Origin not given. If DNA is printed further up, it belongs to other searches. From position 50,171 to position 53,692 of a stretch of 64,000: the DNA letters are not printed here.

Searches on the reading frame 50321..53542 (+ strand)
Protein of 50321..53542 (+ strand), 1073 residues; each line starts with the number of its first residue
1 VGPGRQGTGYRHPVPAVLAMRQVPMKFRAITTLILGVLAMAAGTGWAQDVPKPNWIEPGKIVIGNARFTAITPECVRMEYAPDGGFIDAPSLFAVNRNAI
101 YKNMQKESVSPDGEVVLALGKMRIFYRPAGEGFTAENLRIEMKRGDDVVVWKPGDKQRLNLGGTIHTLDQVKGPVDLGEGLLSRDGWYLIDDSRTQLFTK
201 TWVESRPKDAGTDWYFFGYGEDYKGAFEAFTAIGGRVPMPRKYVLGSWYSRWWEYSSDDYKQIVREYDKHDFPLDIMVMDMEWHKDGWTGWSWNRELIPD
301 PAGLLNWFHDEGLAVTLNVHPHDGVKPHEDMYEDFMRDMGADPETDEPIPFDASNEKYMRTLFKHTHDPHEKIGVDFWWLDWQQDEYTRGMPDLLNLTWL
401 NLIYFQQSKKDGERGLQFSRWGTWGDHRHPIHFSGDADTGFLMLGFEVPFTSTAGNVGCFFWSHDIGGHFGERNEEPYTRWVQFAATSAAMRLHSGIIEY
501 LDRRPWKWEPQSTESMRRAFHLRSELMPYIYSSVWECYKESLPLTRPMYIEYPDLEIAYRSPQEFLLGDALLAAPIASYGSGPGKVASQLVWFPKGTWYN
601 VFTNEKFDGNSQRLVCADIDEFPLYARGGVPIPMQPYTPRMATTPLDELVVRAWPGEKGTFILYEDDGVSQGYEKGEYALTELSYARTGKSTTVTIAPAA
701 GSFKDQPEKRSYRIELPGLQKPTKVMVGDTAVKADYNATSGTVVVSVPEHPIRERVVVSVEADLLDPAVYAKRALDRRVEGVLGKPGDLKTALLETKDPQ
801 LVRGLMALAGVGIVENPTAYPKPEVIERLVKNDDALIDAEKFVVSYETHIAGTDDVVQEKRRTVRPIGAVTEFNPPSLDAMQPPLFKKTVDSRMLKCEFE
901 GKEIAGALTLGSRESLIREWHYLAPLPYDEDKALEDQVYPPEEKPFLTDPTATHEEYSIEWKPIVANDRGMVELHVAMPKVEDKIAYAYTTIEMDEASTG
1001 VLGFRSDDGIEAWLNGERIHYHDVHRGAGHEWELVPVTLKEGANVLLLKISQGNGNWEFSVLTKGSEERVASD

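Call 19: search_protein_families(library=pfam, proteins=[window:50321-53542:+], max_evalue=0.001)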
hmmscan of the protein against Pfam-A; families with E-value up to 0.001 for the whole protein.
window:50321-53542:+ (1073 aa): 3 families
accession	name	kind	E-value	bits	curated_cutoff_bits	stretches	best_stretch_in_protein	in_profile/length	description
PF01055.32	Glyco_hydro_31_2nd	-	4.4e-53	181.2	23.5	1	238-532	2-327/328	Glycosyl hydrolases family 31 TIM-barrel domain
PF17137.9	DUF5110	-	1.4e-21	76.7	27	1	648-718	1-70/71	Domain of unknown function (DUF5110)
PF21365.3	Glyco_hydro_31_3rd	-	3.1e-17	63.3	24.4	1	542-629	2-84/87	Glycosyl hydrolase family 31 C-terminal domain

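Call 76: find_homologous_proteins(query=window:50321-53542:+, max_evalue=1e-100)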
Query window:50321-53542:+ (1073 aa): 3010 proteins with E <= 1e-100 among 8000 candidates; the best 120 are listed.
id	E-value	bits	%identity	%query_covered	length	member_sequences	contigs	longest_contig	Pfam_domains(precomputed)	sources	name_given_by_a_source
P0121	0.0e+0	2460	100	96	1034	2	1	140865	PF21365.4,PF01055.33,PF17137.10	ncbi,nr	ncbi:DUF5110 domain-containing protein [bacterium]|nr:DUF5110 domain-containing protein [bacterium]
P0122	0.0e+0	1776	71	97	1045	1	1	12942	PF21365.4,PF01055.33,PF17137.10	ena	-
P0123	0.0e+0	1258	52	97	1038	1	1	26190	PF21365.4,PF01055.33,PF17137.10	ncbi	-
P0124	0.0e+0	1215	53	97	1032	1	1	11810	PF21365.4,PF01055.33,PF17137.10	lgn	-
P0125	0.0e+0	1200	52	94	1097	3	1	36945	PF21365.4,PF01055.33,PF17137.10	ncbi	-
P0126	0.0e+0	1198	53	94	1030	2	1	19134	PF21365.4,PF01055.33,PF17137.10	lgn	-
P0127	0.0e+0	1197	53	94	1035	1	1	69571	PF21365.4,PF01055.33,PF17137.10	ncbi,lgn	-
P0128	0.0e+0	1189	51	97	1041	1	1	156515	PF21365.4,PF01055.33,PF17137.10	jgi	-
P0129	0.0e+0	1183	53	93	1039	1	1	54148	PF21365.4,PF01055.33,PF17137.10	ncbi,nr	ncbi:MAG: glycoside hydrolase family 31 protein [Candidatus Sumerlaeaceae bacterium]|nr:glycoside hy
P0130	0.0e+0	1176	52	93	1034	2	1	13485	PF21365.4,PF01055.33,PF17137.10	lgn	-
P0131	0.0e+0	1168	52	94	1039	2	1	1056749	PF21365.4,PF01055.33,PF17137.10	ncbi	-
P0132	0.0e+0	1163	51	94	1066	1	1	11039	PF21365.4,PF01055.33,PF17137.10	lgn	-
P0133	0.0e+0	1160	51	93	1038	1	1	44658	PF21365.4,PF01055.33,PF17137.10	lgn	-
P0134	0.0e+0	1153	51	93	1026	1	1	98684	PF21365.4,PF01055.33,PF17137.10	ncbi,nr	ncbi:MAG: glycoside hydrolase family 31 protein [Candidatus Sumerlaeia bacterium]|nr:glycoside hydro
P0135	0.0e+0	1152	52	93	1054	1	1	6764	PF21365.4,PF01055.33,PF17137.10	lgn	-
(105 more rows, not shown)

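Call 77: find_encoding_contigs(protein=P0122, flank=10000, max_places=3)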
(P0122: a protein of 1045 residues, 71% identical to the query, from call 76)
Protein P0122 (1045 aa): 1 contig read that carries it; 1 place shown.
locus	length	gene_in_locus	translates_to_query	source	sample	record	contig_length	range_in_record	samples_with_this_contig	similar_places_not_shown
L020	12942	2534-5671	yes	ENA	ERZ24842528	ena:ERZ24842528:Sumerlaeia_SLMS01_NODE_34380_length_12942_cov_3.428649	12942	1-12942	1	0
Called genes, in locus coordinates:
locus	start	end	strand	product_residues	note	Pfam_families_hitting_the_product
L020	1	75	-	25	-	?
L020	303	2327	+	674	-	PF01136:Peptidase_U32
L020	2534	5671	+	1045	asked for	PF01055:Glyco_hydro_31_2nd, PF21365:Glyco_hydro_31_3rd, PF17137:DUF5110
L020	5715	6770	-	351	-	PF01758:SBF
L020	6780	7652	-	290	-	PF01135:PCMT (weak), PF13489:Methyltransf_23 (weak), PF01209:Ubie_methyltran, PF06325:PrmA (weak), PF13847:Methyltransf_31, PF08241:Methyltransf_11, PF08242:Methyltransf_12, PF13649:Methyltransf_25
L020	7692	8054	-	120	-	PF01451:LMWPc (weak)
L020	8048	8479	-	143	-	PF01022:HTH_5, PF12840:HTH_20 (weak)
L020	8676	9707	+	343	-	PF00266:Aminotran_5, PF01212:Beta_elim_lyase (weak)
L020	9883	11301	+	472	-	PF13727:CoA_binding_3, PF02397:Bac_transf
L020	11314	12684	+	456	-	PF00070:Pyr_redox (faint), PF01262:AlaDh_PNT_C (faint), PF01266:DAO (faint), PF01370:Epimerase (faint), PF02254:TrkA_N, PF02080:TrkA_C, PF02254:TrkA_N, PF02080:TrkA_C, +13 more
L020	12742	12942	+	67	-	?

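Call 78: find_encoding_contigs(protein=P0121, flank=10000, max_places=6)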
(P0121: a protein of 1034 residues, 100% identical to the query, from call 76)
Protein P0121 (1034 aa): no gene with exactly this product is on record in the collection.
